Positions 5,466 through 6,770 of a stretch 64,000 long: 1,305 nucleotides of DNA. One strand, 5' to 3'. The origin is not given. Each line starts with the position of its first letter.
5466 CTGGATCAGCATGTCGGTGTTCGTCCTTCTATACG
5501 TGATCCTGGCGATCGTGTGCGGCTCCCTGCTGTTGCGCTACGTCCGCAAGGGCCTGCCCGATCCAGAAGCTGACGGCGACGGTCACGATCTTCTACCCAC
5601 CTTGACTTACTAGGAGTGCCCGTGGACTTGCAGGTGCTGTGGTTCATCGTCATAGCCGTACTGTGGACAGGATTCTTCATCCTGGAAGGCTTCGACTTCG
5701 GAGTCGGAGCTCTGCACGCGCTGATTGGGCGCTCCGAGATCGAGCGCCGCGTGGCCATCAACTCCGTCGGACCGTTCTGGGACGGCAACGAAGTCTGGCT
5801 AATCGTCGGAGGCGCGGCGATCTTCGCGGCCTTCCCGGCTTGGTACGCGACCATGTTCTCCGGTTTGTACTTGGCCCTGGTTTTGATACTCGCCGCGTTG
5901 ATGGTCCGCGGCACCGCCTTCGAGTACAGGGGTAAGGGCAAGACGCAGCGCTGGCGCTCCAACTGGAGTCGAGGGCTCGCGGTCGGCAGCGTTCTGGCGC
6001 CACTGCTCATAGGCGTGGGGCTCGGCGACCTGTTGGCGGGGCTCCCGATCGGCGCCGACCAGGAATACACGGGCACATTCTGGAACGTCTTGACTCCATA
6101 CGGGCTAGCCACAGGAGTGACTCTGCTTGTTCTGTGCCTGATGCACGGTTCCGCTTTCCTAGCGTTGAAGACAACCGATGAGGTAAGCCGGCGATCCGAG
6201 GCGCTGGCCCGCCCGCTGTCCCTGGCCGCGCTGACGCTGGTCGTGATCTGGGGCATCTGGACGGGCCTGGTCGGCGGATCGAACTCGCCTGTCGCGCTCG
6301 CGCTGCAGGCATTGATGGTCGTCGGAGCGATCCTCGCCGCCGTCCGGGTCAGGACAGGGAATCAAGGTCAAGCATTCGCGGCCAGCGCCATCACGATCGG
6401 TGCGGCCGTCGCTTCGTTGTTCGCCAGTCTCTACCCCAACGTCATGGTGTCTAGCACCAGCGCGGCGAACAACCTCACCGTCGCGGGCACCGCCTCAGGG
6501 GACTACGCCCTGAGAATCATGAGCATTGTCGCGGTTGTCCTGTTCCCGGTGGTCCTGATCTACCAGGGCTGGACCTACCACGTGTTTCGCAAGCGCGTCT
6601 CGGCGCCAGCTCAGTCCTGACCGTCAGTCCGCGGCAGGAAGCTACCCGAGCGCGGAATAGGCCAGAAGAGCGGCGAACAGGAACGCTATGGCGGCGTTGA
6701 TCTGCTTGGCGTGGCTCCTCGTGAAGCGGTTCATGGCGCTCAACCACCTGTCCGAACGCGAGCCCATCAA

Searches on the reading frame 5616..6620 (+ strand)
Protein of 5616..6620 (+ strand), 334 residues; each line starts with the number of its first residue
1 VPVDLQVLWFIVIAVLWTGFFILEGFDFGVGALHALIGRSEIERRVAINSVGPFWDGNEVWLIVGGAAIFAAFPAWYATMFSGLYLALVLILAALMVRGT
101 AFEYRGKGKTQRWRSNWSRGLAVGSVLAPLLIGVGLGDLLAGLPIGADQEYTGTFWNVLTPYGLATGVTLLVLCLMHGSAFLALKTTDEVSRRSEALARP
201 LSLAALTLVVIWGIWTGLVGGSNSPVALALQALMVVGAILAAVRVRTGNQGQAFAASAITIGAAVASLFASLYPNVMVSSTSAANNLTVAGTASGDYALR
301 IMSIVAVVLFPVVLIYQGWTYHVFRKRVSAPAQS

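Call 47: search_protein_families(library=pfam, proteins=[window:5616-6620:+], max_evalue=0.001)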
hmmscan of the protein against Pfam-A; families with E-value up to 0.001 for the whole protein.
window:5616-6620:+ (334 aa): 1 family
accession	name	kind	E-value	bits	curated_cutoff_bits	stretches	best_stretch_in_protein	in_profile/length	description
PF02322.20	Cyt_bd_oxida_II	-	1.1e-99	334.1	35.6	1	5-324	1-302/302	Cytochrome bd terminal oxidase subunit II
